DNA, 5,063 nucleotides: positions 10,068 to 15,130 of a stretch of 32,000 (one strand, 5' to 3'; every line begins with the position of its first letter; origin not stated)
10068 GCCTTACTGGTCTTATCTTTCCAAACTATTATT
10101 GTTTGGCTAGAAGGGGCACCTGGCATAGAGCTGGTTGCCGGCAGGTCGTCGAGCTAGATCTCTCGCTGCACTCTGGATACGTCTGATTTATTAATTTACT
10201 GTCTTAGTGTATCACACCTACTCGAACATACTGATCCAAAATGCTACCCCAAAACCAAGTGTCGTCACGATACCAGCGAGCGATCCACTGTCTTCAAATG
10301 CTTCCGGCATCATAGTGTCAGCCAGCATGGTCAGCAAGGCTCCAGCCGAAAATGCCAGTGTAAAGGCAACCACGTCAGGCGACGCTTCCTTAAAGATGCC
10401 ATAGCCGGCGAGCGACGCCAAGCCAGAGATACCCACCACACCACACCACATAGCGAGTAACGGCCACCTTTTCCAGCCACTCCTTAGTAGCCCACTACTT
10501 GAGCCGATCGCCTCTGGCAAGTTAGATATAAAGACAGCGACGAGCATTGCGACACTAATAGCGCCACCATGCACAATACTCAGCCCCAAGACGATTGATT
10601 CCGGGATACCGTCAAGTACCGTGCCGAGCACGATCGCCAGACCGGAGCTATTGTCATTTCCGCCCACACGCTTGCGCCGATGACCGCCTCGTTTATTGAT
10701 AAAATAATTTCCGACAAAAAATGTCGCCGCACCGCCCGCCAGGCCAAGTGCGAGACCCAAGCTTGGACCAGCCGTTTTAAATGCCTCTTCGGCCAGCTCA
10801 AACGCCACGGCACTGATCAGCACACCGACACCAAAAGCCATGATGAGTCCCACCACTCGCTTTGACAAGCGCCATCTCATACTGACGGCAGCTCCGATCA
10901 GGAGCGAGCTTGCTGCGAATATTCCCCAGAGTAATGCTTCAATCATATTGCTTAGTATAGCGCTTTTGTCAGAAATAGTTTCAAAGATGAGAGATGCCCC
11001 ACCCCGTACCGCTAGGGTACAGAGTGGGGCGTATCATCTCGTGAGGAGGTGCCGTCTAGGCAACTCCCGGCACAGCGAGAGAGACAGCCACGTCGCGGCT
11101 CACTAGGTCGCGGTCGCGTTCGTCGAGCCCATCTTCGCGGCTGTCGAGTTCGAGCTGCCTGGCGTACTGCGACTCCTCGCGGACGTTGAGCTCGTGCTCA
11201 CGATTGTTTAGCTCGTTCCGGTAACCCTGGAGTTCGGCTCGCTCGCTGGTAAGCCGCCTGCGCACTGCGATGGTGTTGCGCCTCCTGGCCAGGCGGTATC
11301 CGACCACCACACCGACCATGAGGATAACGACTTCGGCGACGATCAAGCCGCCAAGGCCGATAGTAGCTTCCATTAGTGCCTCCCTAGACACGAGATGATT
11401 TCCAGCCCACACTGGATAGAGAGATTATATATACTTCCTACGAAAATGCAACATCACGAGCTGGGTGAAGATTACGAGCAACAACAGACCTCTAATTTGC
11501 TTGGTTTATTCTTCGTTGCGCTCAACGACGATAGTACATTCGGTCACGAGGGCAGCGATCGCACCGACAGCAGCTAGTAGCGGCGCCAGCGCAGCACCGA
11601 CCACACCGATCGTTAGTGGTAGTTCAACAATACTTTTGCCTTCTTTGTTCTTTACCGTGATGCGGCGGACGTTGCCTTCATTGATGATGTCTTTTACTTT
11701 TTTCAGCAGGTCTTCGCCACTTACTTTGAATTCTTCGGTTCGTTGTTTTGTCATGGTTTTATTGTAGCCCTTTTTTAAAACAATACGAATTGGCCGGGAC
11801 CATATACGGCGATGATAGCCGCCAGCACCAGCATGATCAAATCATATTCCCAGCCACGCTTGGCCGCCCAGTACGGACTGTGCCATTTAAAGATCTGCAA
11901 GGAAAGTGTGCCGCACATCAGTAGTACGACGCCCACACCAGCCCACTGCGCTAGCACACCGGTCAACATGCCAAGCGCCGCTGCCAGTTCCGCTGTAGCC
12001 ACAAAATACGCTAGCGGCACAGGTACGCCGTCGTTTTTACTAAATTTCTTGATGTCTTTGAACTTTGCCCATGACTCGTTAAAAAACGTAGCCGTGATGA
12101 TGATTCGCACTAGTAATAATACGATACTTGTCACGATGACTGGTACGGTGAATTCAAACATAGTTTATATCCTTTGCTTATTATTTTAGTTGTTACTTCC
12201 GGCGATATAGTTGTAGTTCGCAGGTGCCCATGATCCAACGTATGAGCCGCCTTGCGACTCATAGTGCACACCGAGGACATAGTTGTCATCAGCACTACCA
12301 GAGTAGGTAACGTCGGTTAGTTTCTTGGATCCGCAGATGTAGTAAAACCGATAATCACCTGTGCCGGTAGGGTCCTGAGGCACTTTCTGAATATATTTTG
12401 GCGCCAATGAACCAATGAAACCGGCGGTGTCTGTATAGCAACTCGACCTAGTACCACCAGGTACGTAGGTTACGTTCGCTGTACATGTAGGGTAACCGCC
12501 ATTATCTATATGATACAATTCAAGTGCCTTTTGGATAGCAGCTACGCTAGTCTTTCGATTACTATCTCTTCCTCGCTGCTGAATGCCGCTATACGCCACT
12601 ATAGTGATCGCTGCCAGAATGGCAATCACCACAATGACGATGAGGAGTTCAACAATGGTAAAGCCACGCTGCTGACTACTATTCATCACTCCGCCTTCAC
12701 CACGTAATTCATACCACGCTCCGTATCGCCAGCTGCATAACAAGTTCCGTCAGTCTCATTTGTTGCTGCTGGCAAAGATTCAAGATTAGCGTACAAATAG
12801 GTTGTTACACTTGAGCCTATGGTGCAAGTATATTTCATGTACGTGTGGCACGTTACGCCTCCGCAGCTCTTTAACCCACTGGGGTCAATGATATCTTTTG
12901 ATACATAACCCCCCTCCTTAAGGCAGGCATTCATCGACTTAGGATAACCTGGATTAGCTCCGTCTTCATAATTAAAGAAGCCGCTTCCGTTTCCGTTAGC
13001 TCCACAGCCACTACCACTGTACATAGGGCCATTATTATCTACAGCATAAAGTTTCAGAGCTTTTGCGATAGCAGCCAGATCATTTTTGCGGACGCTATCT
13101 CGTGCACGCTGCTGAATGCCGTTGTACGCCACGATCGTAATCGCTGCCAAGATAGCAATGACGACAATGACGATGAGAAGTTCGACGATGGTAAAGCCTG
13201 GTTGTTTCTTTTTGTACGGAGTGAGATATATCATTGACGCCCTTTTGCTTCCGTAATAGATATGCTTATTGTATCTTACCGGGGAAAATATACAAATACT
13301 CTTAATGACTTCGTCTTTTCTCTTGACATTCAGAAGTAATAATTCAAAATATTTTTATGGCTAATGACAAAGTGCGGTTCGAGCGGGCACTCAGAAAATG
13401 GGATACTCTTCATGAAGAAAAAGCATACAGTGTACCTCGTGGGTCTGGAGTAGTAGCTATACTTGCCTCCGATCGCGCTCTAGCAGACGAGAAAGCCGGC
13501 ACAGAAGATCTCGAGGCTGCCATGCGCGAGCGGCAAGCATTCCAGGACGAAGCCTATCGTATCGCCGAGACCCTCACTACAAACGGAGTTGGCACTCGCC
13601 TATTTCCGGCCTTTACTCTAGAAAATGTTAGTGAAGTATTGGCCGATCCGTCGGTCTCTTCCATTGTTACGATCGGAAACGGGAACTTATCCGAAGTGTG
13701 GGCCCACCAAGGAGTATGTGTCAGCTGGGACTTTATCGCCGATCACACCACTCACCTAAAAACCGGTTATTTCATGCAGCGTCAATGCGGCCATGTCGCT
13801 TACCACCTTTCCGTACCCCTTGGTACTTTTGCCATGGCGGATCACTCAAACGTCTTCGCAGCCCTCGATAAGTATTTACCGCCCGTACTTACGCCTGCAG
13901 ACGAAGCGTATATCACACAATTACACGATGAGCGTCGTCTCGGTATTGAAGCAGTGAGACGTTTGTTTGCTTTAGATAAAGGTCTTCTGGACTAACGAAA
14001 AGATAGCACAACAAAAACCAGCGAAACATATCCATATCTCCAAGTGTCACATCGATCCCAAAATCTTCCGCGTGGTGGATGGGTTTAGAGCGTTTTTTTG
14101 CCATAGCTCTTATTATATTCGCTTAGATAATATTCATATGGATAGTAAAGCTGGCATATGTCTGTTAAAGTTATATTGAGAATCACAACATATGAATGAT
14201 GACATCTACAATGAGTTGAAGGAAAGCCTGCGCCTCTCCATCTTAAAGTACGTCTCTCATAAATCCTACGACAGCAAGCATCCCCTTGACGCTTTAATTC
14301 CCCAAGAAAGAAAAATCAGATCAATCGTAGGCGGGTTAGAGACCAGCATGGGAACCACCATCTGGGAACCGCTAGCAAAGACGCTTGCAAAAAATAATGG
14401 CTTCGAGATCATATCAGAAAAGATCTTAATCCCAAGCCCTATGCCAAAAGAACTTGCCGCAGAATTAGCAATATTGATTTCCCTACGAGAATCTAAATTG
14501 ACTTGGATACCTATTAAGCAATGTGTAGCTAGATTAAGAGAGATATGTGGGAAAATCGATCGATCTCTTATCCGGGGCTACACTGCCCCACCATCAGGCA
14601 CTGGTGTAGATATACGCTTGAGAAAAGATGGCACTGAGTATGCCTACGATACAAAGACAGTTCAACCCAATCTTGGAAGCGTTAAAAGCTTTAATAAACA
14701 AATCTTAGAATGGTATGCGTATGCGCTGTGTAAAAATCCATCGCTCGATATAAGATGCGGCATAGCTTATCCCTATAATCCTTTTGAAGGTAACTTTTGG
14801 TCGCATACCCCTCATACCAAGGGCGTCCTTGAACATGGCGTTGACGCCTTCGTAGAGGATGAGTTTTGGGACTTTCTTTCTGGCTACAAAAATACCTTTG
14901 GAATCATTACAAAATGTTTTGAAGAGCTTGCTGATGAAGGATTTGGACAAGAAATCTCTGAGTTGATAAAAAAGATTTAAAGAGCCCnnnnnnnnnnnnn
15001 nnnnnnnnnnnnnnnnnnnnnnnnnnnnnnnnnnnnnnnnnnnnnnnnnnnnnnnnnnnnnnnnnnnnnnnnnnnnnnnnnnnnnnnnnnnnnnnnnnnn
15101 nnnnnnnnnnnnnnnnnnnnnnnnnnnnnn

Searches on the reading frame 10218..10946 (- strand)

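Call 19: search_protein_families(library=pfam, max_evalue=0.01, proteins=[window:10218-10946:-])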
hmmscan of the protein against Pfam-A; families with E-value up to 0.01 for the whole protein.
window:10218-10946:- (242 aa): 1 family
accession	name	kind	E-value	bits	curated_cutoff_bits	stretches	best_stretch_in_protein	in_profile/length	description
PF02535.28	Zip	-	9.9e-07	28.7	35.1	1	98-237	174-321/323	ZIP Zinc transporter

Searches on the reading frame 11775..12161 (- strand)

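Call 19: search_protein_families(library=pfam, max_evalue=0.01, proteins=[window:11775-12161:-])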
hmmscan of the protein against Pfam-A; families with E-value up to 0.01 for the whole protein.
window:11775-12161:- (128 aa): 3 families
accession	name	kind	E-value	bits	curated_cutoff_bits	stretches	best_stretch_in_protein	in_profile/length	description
PF07681.17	DoxX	-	1.3e-08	35.8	23.6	1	15-86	2-80/85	DoxX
PF13564.11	DoxX_2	-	2.2e-06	28.2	26.3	1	22-96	6-88/103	DoxX-like family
PF07291.16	MauE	-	0.00016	22.4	27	1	12-94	2-92/128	Methylamine utilisation protein MauE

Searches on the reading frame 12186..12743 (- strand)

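Call 19: search_protein_families(library=pfam, max_evalue=0.01, proteins=[window:12186-12743:-])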
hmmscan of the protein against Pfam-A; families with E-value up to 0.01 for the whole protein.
window:12186-12743:- (185 aa): 3 families
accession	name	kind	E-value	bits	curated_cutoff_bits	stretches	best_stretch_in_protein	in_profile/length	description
PF07963.17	N_methyl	-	7.3e-08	32.1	21.2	1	23-47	2-26/27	Prokaryotic N-terminal methylation motif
PF08334.16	T2SSG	-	1.3e-05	25.6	21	1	56-150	7-92/108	Type II secretion system (T2SS), protein G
PF25686.1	Betaherpes_U91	-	0.0017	18.3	27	1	26-116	11-94/157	Betaherpesvirus U91 protein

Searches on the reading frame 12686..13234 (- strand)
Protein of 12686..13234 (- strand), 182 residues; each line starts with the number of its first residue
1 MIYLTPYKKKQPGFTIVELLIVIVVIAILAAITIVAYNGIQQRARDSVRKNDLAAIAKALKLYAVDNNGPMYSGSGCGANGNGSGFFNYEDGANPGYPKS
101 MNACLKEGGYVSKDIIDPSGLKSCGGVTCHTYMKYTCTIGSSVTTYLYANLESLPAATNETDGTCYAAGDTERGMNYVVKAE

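Call 19: search_protein_families(library=pfam, max_evalue=0.01, proteins=[window:12686-13234:-])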
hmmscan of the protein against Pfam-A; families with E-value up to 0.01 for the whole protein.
window:12686-13234:- (182 aa): 2 families
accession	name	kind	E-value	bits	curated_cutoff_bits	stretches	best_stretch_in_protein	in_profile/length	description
PF07963.17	N_methyl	-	4.7e-08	32.7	21.2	1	8-33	1-26/27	Prokaryotic N-terminal methylation motif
PF25686.1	Betaherpes_U91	-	0.0014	18.5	27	1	11-61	10-57/157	Betaherpesvirus U91 protein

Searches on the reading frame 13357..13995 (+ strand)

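Call 5: search_protein_families(library=pfam, max_evalue=1, proteins=[window:13357-13995:+])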
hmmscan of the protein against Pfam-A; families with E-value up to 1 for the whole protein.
window:13357-13995:+ (212 aa): 1 family
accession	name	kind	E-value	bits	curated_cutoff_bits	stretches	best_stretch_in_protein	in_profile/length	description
PF12770.12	CHAT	-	0.08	12.8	24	1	49-100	93-143/289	CHAT domain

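Call 6: search_protein_families(library=padloc, max_evalue=1, proteins=[window:13357-13995:+])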
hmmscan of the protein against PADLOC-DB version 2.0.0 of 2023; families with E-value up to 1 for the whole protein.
window:13357-13995:+ (212 aa): 0 families

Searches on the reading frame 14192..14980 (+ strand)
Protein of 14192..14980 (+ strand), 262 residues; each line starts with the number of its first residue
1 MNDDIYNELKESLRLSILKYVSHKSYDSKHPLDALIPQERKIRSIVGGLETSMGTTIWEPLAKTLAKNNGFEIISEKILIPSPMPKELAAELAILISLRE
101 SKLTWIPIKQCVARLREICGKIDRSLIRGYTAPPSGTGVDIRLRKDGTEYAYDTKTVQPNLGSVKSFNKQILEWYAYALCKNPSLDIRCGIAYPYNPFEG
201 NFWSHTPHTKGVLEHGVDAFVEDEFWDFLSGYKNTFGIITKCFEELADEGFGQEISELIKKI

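Call 5: search_protein_families(library=pfam, max_evalue=1, proteins=[window:14192-14980:+])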
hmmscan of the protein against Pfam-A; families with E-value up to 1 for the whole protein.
window:14192-14980:+ (262 aa): 1 family
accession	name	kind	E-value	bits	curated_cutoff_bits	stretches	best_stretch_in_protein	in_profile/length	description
PF09520.16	RE_TdeIII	-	5.9e-31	108.4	27.2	1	3-245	6-240/242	Type II restriction endonuclease, TdeIII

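Call 6: search_protein_families(library=padloc, max_evalue=1, proteins=[window:14192-14980:+])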
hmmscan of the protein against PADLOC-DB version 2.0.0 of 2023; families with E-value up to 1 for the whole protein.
window:14192-14980:+ (262 aa): 3 families
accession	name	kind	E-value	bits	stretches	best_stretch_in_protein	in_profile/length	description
PDLC03509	REase_II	-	4.5e-05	20.9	1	152-251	162-270/370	Type II restriction enzyme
PDLC03482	REase_II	-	0.001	16.8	1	144-245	160-259/274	Type II restriction enzyme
PDLC03421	REase_II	-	0.0013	16.5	1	144-206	149-208/264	Type II restriction enzyme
